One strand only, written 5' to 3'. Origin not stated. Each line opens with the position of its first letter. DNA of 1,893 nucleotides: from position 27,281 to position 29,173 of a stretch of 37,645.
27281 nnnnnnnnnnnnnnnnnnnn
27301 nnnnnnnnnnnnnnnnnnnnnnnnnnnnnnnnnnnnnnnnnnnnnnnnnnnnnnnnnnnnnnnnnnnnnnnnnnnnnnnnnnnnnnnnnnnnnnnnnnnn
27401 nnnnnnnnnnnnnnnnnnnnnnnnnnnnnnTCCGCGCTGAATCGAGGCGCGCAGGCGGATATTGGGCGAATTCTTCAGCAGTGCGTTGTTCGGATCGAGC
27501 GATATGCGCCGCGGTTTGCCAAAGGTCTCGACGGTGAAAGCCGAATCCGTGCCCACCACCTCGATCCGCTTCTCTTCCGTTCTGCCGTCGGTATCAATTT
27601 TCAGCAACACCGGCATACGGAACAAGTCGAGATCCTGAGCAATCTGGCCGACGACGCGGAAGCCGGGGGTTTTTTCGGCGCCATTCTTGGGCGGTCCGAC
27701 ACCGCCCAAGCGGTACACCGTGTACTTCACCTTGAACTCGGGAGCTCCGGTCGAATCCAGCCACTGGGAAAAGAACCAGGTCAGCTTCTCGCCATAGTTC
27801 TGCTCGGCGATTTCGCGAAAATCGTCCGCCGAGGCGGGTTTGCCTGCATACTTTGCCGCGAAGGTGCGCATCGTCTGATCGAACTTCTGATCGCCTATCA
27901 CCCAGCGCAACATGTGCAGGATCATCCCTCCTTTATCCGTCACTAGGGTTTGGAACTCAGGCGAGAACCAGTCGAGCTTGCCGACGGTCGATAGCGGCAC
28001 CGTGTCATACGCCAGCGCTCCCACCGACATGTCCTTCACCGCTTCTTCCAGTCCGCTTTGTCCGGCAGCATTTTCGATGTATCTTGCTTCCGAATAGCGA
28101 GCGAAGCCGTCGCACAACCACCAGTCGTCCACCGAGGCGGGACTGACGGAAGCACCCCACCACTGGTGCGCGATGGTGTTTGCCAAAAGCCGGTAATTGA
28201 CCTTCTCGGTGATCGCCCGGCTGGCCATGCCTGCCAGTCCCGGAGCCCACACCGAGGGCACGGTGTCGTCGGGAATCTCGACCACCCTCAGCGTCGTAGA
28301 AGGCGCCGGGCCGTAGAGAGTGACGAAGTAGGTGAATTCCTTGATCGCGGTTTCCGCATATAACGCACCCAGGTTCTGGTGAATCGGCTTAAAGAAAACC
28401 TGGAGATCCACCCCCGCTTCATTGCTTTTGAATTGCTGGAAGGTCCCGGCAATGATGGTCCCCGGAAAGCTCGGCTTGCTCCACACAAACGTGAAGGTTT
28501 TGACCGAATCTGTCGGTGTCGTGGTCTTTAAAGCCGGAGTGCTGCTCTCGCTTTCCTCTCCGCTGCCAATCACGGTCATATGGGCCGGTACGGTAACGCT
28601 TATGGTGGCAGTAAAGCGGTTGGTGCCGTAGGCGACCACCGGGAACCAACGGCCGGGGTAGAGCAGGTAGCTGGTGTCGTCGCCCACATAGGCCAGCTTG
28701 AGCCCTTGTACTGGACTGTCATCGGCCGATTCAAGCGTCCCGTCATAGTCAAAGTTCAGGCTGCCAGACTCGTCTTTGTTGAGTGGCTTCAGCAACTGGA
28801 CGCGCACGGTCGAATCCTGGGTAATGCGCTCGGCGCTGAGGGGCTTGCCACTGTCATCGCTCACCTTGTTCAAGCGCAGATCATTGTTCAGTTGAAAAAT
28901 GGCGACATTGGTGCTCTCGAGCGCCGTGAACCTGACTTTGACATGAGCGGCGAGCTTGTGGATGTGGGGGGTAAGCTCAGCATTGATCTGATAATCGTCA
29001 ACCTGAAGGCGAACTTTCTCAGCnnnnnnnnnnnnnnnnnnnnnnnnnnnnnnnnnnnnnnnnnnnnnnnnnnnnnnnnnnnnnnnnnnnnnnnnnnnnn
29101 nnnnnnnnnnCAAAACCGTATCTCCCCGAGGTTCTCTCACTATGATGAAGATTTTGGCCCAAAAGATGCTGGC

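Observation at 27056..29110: Convergent neighbour is a secreted M1 pseudo-peptidase (NTIAH...D instead of HEXXH...E) fused to TPR repeats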

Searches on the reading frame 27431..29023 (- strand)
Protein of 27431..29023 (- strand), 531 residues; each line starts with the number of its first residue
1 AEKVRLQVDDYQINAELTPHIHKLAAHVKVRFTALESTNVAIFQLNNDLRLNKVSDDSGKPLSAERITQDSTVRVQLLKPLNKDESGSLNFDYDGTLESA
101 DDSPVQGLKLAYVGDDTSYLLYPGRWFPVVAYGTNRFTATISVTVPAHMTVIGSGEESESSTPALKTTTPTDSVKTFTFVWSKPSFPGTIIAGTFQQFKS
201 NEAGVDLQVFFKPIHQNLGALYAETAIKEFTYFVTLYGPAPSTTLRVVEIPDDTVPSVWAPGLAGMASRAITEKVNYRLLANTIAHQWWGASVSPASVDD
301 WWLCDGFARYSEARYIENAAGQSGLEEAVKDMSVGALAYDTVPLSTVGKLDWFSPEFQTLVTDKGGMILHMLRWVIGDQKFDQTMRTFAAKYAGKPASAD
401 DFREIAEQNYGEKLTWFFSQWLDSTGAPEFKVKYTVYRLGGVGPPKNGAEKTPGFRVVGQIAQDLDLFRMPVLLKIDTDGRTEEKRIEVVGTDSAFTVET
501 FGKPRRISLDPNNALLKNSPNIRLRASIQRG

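Call 10: find_homologous_proteins(query=window:27431-29023:-, max_evalue=0.00001)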
Query seq(531 aa) (531 aa): 7998 proteins with E <= 0.00001 among 8000 candidates; the best 120 are listed.
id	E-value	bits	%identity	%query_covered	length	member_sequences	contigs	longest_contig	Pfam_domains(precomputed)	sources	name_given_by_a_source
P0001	0.0e+0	1211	100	100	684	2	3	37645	PF13414.13,PF00515.35,PF13424.13,PF13432.13,PF13428.13,PF13181.13,PF01433.27,PF07719.24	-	-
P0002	0.0e+0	1096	89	100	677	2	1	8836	PF13414.13,PF13424.13,PF13432.13,PF13428.13,PF13181.13,PF01433.27,PF07719.24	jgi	jgi:aminopeptidase N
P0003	0.0e+0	1087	88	100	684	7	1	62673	PF14559.13,PF13414.13,PF13424.13,PF13432.13,PF13428.13,PF13181.13,PF01433.27,PF07719.24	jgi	jgi:aminopeptidase N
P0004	0.0e+0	1074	87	100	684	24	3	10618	PF14559.13,PF13414.13,PF00515.35,PF13424.13,PF13432.13,PF13428.13,PF13181.13,PF01433.27,PF07719.24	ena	-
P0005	0.0e+0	1019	82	100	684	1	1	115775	PF14559.13,PF13414.13,PF00515.35,PF13424.13,PF13432.13,PF13428.13,PF13181.13,PF01433.27,PF07719.24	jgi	jgi:aminopeptidase N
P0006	0.0e+0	1017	82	100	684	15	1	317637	PF14559.13,PF13414.13,PF00515.35,PF13424.13,PF13432.13,PF13428.13,PF13181.13,PF01433.27,PF07719.24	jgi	jgi:aminopeptidase N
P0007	0.0e+0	1016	82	100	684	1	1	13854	PF14559.13,PF09976.16,PF13414.13,PF00515.35,PF13424.13,PF13432.13,PF13428.13,PF13181.13,PF01433.27,PF07719.24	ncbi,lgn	-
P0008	0.0e+0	1015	82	100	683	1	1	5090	PF14559.13,PF13414.13,PF00515.35,PF13424.13,PF13432.13,PF13428.13,PF13181.13,PF01433.27,PF07719.24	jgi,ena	-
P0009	0.0e+0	1015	82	100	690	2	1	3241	PF09976.16,PF13414.13,PF00515.35,PF13424.13,PF13432.13,PF13428.13,PF13181.13,PF01433.27,PF07719.24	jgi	-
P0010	0.0e+0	1014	83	100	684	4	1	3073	PF13414.13,PF00515.35,PF13424.13,PF13432.13,PF13428.13,PF13181.13,PF01433.27,PF07719.24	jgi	jgi:aminopeptidase N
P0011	0.0e+0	1013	82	100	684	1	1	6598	PF14559.13,PF09976.16,PF13414.13,PF00515.35,PF13424.13,PF13432.13,PF13428.13,PF13181.13,PF01433.27,PF07719.24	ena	-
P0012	0.0e+0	1013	82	100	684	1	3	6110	PF14559.13,PF09976.16,PF13414.13,PF00515.35,PF13424.13,PF13432.13,PF13428.13,PF13181.13,PF01433.27,PF07719.24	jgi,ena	-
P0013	2.1e-298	1008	82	100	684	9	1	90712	PF09976.16,PF13414.13,PF00515.35,PF13424.13,PF13432.13,PF13428.13,PF13181.13,PF01433.27,PF07719.24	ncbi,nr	ncbi:MAG TPA: M1 family aminopeptidase [Terriglobales bacterium]|nr:M1 family aminopeptidase [Terrig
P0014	4.0e-297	1004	81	100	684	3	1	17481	PF13414.13,PF00515.35,PF13424.13,PF13432.13,PF13428.13,PF13181.13,PF01433.27,PF07719.24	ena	-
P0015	4.5e-296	1000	82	100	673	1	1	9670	PF13414.13,PF13424.13,PF13432.13,PF13428.13,PF13181.13,PF01433.27,PF07719.24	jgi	jgi:aminopeptidase N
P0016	5.3e-296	1000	82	100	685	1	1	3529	PF09976.16,PF13414.13,PF13424.13,PF13432.13,PF13428.13,PF13181.13,PF01433.27,PF07719.24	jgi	jgi:aminopeptidase N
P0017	1.7e-295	999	80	100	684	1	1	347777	PF14559.13,PF13414.13,PF00515.35,PF13424.13,PF13432.13,PF13428.13,PF13181.13,PF01433.27,PF07719.24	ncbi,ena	-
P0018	5.3e-295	997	81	100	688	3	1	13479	PF14559.13,PF13414.13,PF00515.35,PF13424.13,PF13432.13,PF13428.13,PF13181.13,PF01433.27,PF07719.24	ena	-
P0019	1.2e-294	996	80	100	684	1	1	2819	PF09976.16,PF13414.13,PF00515.35,PF13424.13,PF13432.13,PF13428.13,PF13181.13,PF01433.27,PF07719.24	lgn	-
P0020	2.4e-294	995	80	100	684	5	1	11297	PF14559.13,PF09976.16,PF13414.13,PF00515.35,PF13424.13,PF13432.13,PF13428.13,PF13181.13,PF01433.27,PF07719.24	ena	-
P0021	8.3e-294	993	81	100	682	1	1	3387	PF13414.13,PF00515.35,PF13424.13,PF13432.13,PF13428.13,PF13181.13,PF01433.27,PF07719.24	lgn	-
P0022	1.8e-293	992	80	100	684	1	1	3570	PF14559.13,PF09976.16,PF13414.13,PF00515.35,PF13424.13,PF13432.13,PF13428.13,PF13181.13,PF01433.27,PF07719.24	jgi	jgi:aminopeptidase N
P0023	6.5e-293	990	80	100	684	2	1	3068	PF14559.13,PF09976.16,PF13414.13,PF00515.35,PF13424.13,PF13432.13,PF13428.13,PF13181.13,PF01433.27,PF07719.24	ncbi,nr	ncbi:MAG: tetratricopeptide repeat protein [Acidobacteriaceae bacterium]|nr:tetratricopeptide repeat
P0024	6.6e-293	990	80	100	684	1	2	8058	PF14559.13,PF13414.13,PF00515.35,PF13424.13,PF13432.13,PF13428.13,PF13181.13,PF01433.27,PF07719.24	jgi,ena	-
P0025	7.1e-293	990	80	100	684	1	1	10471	PF14559.13,PF09976.16,PF13414.13,PF00515.35,PF13424.13,PF13432.13,PF13428.13,PF13181.13,PF01433.27,PF07719.24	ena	-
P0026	7.6e-291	983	79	100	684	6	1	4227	PF14559.13,PF13414.13,PF00515.35,PF13424.13,PF13432.13,PF13428.13,PF13181.13,PF01433.27,PF07719.24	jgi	jgi:aminopeptidase N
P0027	2.6e-290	981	80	100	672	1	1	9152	PF14559.13,PF13414.13,PF00515.35,PF13424.13,PF13432.13,PF13428.13,PF13181.13,PF01433.27,PF07719.24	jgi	jgi:hypothetical protein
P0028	6.3e-290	980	80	100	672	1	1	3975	PF14559.13,PF13414.13,PF00515.35,PF13424.13,PF13432.13,PF13428.13,PF13181.13,PF01433.27,PF07719.24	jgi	jgi:hypothetical protein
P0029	2.7e-289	978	79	100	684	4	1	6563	PF14559.13,PF13414.13,PF00515.35,PF13424.13,PF13432.13,PF13428.13,PF13181.13,PF01433.27,PF07719.24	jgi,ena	-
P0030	3.6e-288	974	80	100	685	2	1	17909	PF09976.16,PF13414.13,PF00515.35,PF13424.13,PF13432.13,PF13428.13,PF13181.13,PF01433.27,PF07719.24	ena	-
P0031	3.4e-281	951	78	100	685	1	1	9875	PF09976.16,PF13414.13,PF00515.35,PF13424.13,PF13432.13,PF13428.13,PF13181.13,PF01433.27,PF07719.24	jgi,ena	-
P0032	1.7e-279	946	76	100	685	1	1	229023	PF09976.16,PF13414.13,PF00515.35,PF13424.13,PF13432.13,PF13428.13,PF13181.13,PF01433.27,PF07719.24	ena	-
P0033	3.3e-279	945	77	100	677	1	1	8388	PF14559.13,PF09976.16,PF13414.13,PF00515.35,PF13424.13,PF13432.13,PF13428.13,PF13181.13,PF01433.27,PF07719.24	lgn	-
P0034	3.8e-279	945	78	100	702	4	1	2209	PF09976.16,PF13414.13,PF13424.13,PF13432.13,PF13428.13,PF13181.13,PF01433.27,PF07719.24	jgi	-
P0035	5.1e-279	944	76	100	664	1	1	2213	PF13414.13,PF00515.35,PF13424.13,PF13432.13,PF13428.13,PF13181.13,PF01433.27,PF07719.24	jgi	jgi:aminopeptidase N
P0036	6.2e-279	944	78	100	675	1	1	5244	PF09976.16,PF13414.13,PF00515.35,PF13424.13,PF13432.13,PF13428.13,PF13181.13,PF01433.27,PF07719.24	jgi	jgi:hypothetical protein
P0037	7.1e-279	944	77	100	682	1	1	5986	PF13414.13,PF00515.35,PF13424.13,PF13432.13,PF13428.13,PF13181.13,PF01433.27,PF07719.24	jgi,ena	-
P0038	1.4e-278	943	76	100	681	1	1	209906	PF13414.13,PF00515.35,PF13424.13,PF13432.13,PF13428.13,PF13181.13,PF01433.27,PF07719.24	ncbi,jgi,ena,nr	ncbi:MAG TPA: M1 family aminopeptidase [Terriglobales bacterium]|nr:M1 family aminopeptidase [Terrig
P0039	5.0e-278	941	77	100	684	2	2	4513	PF14559.13,PF09976.16,PF13414.13,PF00515.35,PF13424.13,PF13432.13,PF13428.13,PF13181.13,PF01433.27,PF07719.24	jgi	jgi:aminopeptidase N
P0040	1.1e-277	940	76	100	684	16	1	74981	PF13414.13,PF00515.35,PF13424.13,PF13432.13,PF13428.13,PF13181.13,PF01433.27,PF07719.24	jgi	jgi:hypothetical protein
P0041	1.5e-277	939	76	100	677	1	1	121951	PF14559.13,PF09976.16,PF13414.13,PF00515.35,PF13424.13,PF13432.13,PF13428.13,PF13181.13,PF01433.27,PF07719.24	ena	-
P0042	1.9e-277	939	76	100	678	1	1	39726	PF13414.13,PF00515.35,PF13424.13,PF13432.13,PF13428.13,PF13181.13,PF01433.27,PF07719.24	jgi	jgi:hypothetical protein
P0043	6.1e-277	937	77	100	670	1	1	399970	PF13414.13,PF00515.35,PF13424.13,PF13432.13,PF13428.13,PF13181.13,PF01433.27,PF07719.24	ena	-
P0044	8.9e-277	937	76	100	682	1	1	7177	PF13414.13,PF00515.35,PF13424.13,PF13432.13,PF13428.13,PF13181.13,PF01433.27,PF07719.24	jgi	jgi:tetratricopeptide (TPR) repeat protein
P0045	1.3e-276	936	76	100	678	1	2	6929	PF14559.13,PF13414.13,PF00515.35,PF13424.13,PF13432.13,PF13428.13,PF13181.13,PF01433.27,PF07719.24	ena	-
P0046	1.5e-276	936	78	100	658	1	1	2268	PF13414.13,PF00515.35,PF13424.13,PF13432.13,PF13428.13,PF13181.13,PF01433.27,PF07719.24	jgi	-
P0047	2.2e-276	936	76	100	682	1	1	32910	PF13414.13,PF00515.35,PF13424.13,PF13432.13,PF13428.13,PF13181.13,PF01433.27,PF07719.24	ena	-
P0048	2.5e-276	935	76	100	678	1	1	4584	PF14559.13,PF13414.13,PF00515.35,PF13424.13,PF13432.13,PF13428.13,PF13181.13,PF01433.27,PF07719.24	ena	-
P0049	2.6e-276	935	77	100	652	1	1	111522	PF13414.13,PF00515.35,PF13424.13,PF13432.13,PF13428.13,PF13181.13,PF01433.27,PF07719.24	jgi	-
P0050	2.8e-276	935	77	100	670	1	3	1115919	PF13414.13,PF00515.35,PF13424.13,PF13432.13,PF13428.13,PF13181.13,PF01433.27,PF07719.24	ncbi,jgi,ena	-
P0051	4.2e-276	935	76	100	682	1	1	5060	PF13414.13,PF00515.35,PF13424.13,PF13432.13,PF13428.13,PF01433.27,PF07719.24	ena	-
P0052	4.7e-276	934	76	100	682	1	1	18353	PF13414.13,PF00515.35,PF13424.13,PF13432.13,PF13428.13,PF13181.13,PF01433.27,PF07719.24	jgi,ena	-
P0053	6.3e-276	934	76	100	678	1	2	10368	PF13414.13,PF00515.35,PF13424.13,PF13432.13,PF13428.13,PF13181.13,PF01433.27,PF07719.24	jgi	-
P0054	6.8e-276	934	76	100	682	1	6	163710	PF13414.13,PF00515.35,PF13424.13,PF13432.13,PF13428.13,PF01433.27,PF07719.24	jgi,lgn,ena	jgi:hypothetical protein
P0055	7.0e-276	934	75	100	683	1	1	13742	PF14559.13,PF13414.13,PF00515.35,PF13424.13,PF13432.13,PF13428.13,PF13181.13,PF01433.27,PF07719.24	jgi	jgi:aminopeptidase N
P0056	1.1e-275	933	77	100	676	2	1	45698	PF13414.13,PF00515.35,PF13424.13,PF13432.13,PF13428.13,PF13181.13,PF01433.27,PF07719.24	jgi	jgi:aminopeptidase N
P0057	1.2e-275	933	76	100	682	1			PF14559.13,PF09976.16,PF13414.13,PF00515.35,PF13424.13,PF13432.13,PF13428.13,PF13181.13,PF01433.27,PF07719.24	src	-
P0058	1.2e-275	933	75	100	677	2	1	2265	PF14559.13,PF13414.13,PF00515.35,PF13424.13,PF13432.13,PF13428.13,PF13181.13,PF01433.27,PF07719.24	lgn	-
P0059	1.6e-275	933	76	100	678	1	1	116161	PF13414.13,PF00515.35,PF13424.13,PF13432.13,PF13428.13,PF13181.13,PF01433.27,PF07719.24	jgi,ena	jgi:hypothetical protein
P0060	1.9e-275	932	75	100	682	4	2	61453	PF13414.13,PF00515.35,PF13424.13,PF13432.13,PF13428.13,PF01433.27,PF07719.24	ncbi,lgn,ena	-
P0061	2.0e-275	932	76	100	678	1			PF13414.13,PF00515.35,PF13424.13,PF13432.13,PF13428.13,PF13181.13,PF01433.27,PF07719.24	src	-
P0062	2.6e-275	932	76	100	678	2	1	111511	PF14559.13,PF13414.13,PF00515.35,PF13424.13,PF13432.13,PF13428.13,PF13181.13,PF01433.27,PF07719.24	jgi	jgi:aminopeptidase N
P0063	2.6e-275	932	75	100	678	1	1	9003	PF14559.13,PF13414.13,PF00515.35,PF13424.13,PF13432.13,PF13428.13,PF13181.13,PF01433.27,PF07719.24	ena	-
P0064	3.2e-275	932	75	100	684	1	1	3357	PF13414.13,PF00515.35,PF13424.13,PF13432.13,PF13428.13,PF13181.13,PF01433.27,PF07719.24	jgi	jgi:hypothetical protein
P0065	6.4e-275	931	76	100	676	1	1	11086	PF14559.13,PF13414.13,PF00515.35,PF13424.13,PF13432.13,PF13428.13,PF13181.13,PF01433.27,PF07719.24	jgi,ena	jgi:aminopeptidase N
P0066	7.2e-275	931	76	100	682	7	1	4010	PF13414.13,PF00515.35,PF13424.13,PF13432.13,PF13428.13,PF01433.27,PF07719.24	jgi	jgi:Peptidase family M1 domain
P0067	9.8e-275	930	75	100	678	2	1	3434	PF14559.13,PF13414.13,PF00515.35,PF13424.13,PF13432.13,PF13428.13,PF13181.13,PF01433.27,PF07719.24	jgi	jgi:aminopeptidase N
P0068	9.9e-275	930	76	100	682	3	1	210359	PF14559.13,PF13414.13,PF00515.35,PF13424.13,PF13432.13,PF13428.13,PF13181.13,PF01433.27,PF07719.24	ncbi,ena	-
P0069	1.4e-274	930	77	100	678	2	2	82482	PF01433.27,PF07719.24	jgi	jgi:aminopeptidase N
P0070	1.4e-274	930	78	99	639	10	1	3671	PF13414.13,PF00515.35,PF13424.13,PF13432.13,PF13428.13,PF13181.13,PF01433.27,PF07719.24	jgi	-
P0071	1.4e-274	930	75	100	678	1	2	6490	PF13414.13,PF00515.35,PF13424.13,PF13432.13,PF13428.13,PF13181.13,PF01433.27,PF07719.24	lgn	-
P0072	1.5e-274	929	75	100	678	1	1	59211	PF13414.13,PF00515.35,PF13424.13,PF13432.13,PF13428.13,PF13181.13,PF01433.27,PF07719.24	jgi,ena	jgi:aminopeptidase N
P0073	2.0e-274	929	76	100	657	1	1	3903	PF14559.13,PF13414.13,PF00515.35,PF13424.13,PF13432.13,PF13428.13,PF13181.13,PF01433.27,PF07719.24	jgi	jgi:aminopeptidase N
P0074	2.6e-274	929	75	100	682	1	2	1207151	PF13414.13,PF00515.35,PF13424.13,PF13432.13,PF13428.13,PF13181.13,PF01433.27,PF07719.24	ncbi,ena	-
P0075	3.3e-274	928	75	100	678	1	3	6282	PF13414.13,PF00515.35,PF13424.13,PF13432.13,PF13428.13,PF13181.13,PF01433.27,PF07719.24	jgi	jgi:hypothetical protein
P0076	3.7e-274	928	76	100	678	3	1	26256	PF13414.13,PF00515.35,PF13424.13,PF13432.13,PF13428.13,PF13181.13,PF01433.27,PF07719.24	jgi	jgi:aminopeptidase N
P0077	4.8e-274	928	77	100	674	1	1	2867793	PF13414.13,PF00515.35,PF13424.13,PF13432.13,PF13428.13,PF13181.13,PF01433.27,PF07719.24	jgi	jgi:Peptidase family M1 domain/TPR repeat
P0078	5.2e-274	928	76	100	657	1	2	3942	PF14559.13,PF13414.13,PF00515.35,PF13424.13,PF13432.13,PF13428.13,PF13181.13,PF01433.27,PF07719.24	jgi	jgi:aminopeptidase N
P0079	7.7e-274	927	75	100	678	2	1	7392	PF13414.13,PF00515.35,PF13424.13,PF13432.13,PF13428.13,PF13181.13,PF01433.27,PF07719.24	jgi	jgi:hypothetical protein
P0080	7.8e-274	927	75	100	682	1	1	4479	PF13414.13,PF00515.35,PF13424.13,PF13432.13,PF13428.13,PF13181.13,PF01433.27,PF07719.24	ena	-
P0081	9.6e-274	927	75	100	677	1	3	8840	PF13414.13,PF00515.35,PF13424.13,PF13432.13,PF13428.13,PF13181.13,PF01433.27,PF07719.24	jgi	jgi:aminopeptidase N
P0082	9.8e-274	927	76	100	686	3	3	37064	PF13414.13,PF00515.35,PF13424.13,PF13432.13,PF13428.13,PF13181.13,PF01433.27,PF07719.24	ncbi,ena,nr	ncbi:MAG: tetratricopeptide repeat protein [Acidobacteriia bacterium]|nr:tetratricopeptide repeat pr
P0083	1.0e-273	927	76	100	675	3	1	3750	PF13414.13,PF00515.35,PF13424.13,PF13432.13,PF13428.13,PF13181.13,PF01433.27,PF07719.24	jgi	jgi:hypothetical protein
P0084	1.1e-273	927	76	100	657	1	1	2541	PF14559.13,PF13414.13,PF00515.35,PF13424.13,PF13432.13,PF13428.13,PF13181.13,PF01433.27,PF07719.24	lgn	-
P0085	1.2e-273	927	76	100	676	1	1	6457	PF14559.13,PF13414.13,PF00515.35,PF13424.13,PF13432.13,PF13428.13,PF13181.13,PF01433.27,PF07719.24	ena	-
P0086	1.3e-273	926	76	100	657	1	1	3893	PF14559.13,PF13414.13,PF00515.35,PF13424.13,PF13432.13,PF13428.13,PF13181.13,PF01433.27,PF07719.24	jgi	jgi:hypothetical protein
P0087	1.3e-273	926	75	100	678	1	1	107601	PF14559.13,PF13414.13,PF00515.35,PF13424.13,PF13432.13,PF13428.13,PF13181.13,PF01433.27,PF07719.24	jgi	jgi:hypothetical protein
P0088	1.4e-273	926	76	100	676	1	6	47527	PF14559.13,PF13414.13,PF00515.35,PF13424.13,PF13432.13,PF13428.13,PF13181.13,PF01433.27,PF07719.24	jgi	jgi:hypothetical protein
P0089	1.4e-273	926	75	100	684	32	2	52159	PF14559.13,PF09976.16,PF13414.13,PF00515.35,PF13424.13,PF13432.13,PF13428.13,PF13181.13,PF01433.27,PF07719.24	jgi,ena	-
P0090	1.6e-273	926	75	100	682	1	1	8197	PF13414.13,PF00515.35,PF13424.13,PF13432.13,PF13428.13,PF13181.13,PF01433.27,PF07719.24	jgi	jgi:hypothetical protein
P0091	1.6e-273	926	76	100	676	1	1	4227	PF14559.13,PF13414.13,PF00515.35,PF13424.13,PF13432.13,PF13428.13,PF13181.13,PF01433.27,PF07719.24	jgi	jgi:aminopeptidase N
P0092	1.6e-273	926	76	100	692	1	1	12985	PF13414.13,PF00515.35,PF13424.13,PF13432.13,PF13428.13,PF13181.13,PF01433.27,PF07719.24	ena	-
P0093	1.7e-273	926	75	100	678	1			PF13414.13,PF00515.35,PF13424.13,PF13432.13,PF13428.13,PF13181.13,PF01433.27,PF07719.24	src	-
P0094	1.9e-273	926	75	100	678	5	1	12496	PF13414.13,PF00515.35,PF13424.13,PF13432.13,PF13428.13,PF13181.13,PF01433.27,PF07719.24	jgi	jgi:hypothetical protein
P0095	2.0e-273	926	75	100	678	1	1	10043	PF13414.13,PF00515.35,PF13424.13,PF13432.13,PF13428.13,PF13181.13,PF01433.27,PF07719.24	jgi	jgi:aminopeptidase N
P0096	2.2e-273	926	77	100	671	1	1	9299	PF13432.13,PF13428.13,PF01433.27,PF07719.24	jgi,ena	-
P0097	2.2e-273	926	75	100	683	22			PF14559.13,PF13414.13,PF00515.35,PF13424.13,PF13432.13,PF13428.13,PF13181.13,PF01433.27,PF07719.24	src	-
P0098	2.8e-273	925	76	100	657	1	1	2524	PF14559.13,PF13414.13,PF00515.35,PF13424.13,PF13432.13,PF13428.13,PF13181.13,PF01433.27,PF07719.24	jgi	jgi:aminopeptidase N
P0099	2.9e-273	925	76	100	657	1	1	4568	PF14559.13,PF13414.13,PF00515.35,PF13424.13,PF13432.13,PF13428.13,PF13181.13,PF01433.27,PF07719.24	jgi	jgi:aminopeptidase N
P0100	3.1e-273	925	76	100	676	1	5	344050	PF14559.13,PF13414.13,PF00515.35,PF13424.13,PF13432.13,PF13428.13,PF13181.13,PF01433.27,PF07719.24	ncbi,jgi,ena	jgi:aminopeptidase N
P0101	3.3e-273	925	76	100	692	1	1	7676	PF13414.13,PF00515.35,PF13424.13,PF13432.13,PF13428.13,PF13181.13,PF01433.27,PF07719.24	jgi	-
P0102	3.9e-273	925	74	100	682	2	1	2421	PF13414.13,PF00515.35,PF13424.13,PF13432.13,PF13428.13,PF13181.13,PF01433.27,PF07719.24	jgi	-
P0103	4.0e-273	925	75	100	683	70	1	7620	PF14559.13,PF13414.13,PF00515.35,PF13424.13,PF13432.13,PF13428.13,PF13181.13,PF01433.27,PF07719.24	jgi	jgi:aminopeptidase N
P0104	4.7e-273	925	75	100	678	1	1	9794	PF13414.13,PF00515.35,PF13424.13,PF13432.13,PF13428.13,PF13181.13,PF01433.27,PF07719.24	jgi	jgi:aminopeptidase N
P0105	4.8e-273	924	76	100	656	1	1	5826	PF14559.13,PF13414.13,PF00515.35,PF13424.13,PF13432.13,PF13428.13,PF13181.13,PF01433.27,PF07719.24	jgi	jgi:aminopeptidase N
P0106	4.9e-273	924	76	100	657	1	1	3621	PF14559.13,PF13414.13,PF00515.35,PF13424.13,PF13432.13,PF13428.13,PF13181.13,PF01433.27,PF07719.24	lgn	-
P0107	5.0e-273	924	76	100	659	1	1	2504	PF14559.13,PF13414.13,PF00515.35,PF13424.13,PF13432.13,PF13428.13,PF13181.13,PF01433.27,PF07719.24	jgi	jgi:aminopeptidase N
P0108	5.4e-273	924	76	100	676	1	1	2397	PF14559.13,PF13414.13,PF00515.35,PF13424.13,PF13432.13,PF13428.13,PF13181.13,PF01433.27,PF07719.24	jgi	jgi:aminopeptidase N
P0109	5.5e-273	924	75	100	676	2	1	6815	PF14559.13,PF13414.13,PF00515.35,PF13424.13,PF13432.13,PF13428.13,PF13181.13,PF01433.27,PF07719.24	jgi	jgi:hypothetical protein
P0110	5.6e-273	924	76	100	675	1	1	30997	PF13414.13,PF00515.35,PF13424.13,PF13432.13,PF13428.13,PF13181.13,PF01433.27,PF07719.24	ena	-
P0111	5.6e-273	924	75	100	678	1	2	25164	PF14559.13,PF09976.16,PF13414.13,PF00515.35,PF13424.13,PF13432.13,PF13428.13,PF13181.13,PF01433.27,PF07719.24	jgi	jgi:Peptidase family M1 domain/TPR repeat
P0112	6.0e-273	924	76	100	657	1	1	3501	PF14559.13,PF13414.13,PF00515.35,PF13424.13,PF13432.13,PF13428.13,PF13181.13,PF01433.27,PF07719.24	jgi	-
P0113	6.6e-273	924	76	100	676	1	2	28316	PF14559.13,PF13414.13,PF00515.35,PF13424.13,PF13432.13,PF13428.13,PF13181.13,PF01433.27,PF07719.24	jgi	jgi:hypothetical protein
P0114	6.9e-273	924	76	100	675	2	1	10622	PF13414.13,PF00515.35,PF13424.13,PF13432.13,PF13428.13,PF13181.13,PF01433.27,PF07719.24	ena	-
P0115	7.1e-273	924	76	100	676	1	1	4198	PF14559.13,PF13414.13,PF00515.35,PF13424.13,PF13432.13,PF13428.13,PF13181.13,PF01433.27,PF07719.24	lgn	-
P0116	7.1e-273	924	76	100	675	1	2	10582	PF14559.13,PF13414.13,PF00515.35,PF13424.13,PF13432.13,PF13428.13,PF13181.13,PF01433.27,PF07719.24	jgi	jgi:tetratricopeptide (TPR) repeat protein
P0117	8.4e-273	924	76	100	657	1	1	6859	PF14559.13,PF13414.13,PF00515.35,PF13424.13,PF13432.13,PF13428.13,PF13181.13,PF01433.27,PF07719.24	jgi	jgi:aminopeptidase N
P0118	9.4e-273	924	76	100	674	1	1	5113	PF13414.13,PF00515.35,PF13424.13,PF13432.13,PF13428.13,PF13181.13,PF01433.27,PF07719.24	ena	-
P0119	9.7e-273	923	76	100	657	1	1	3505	PF14559.13,PF13414.13,PF00515.35,PF13424.13,PF13432.13,PF13428.13,PF13181.13,PF01433.27,PF07719.24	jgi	jgi:aminopeptidase N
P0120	1.1e-272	923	76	100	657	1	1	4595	PF14559.13,PF13414.13,PF00515.35,PF13424.13,PF13432.13,PF13428.13,PF13181.13,PF01433.27,PF07719.24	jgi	jgi:aminopeptidase N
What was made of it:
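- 27056..29110 (-): M1–TPR pseudopeptidase gene (684 aa). The start is the ATG at 29110, with GGGGAGA 10 nt upstream. Homologues are 652-692 aa (call 10).
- At least 8000 homologues at the search cap (call 10).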
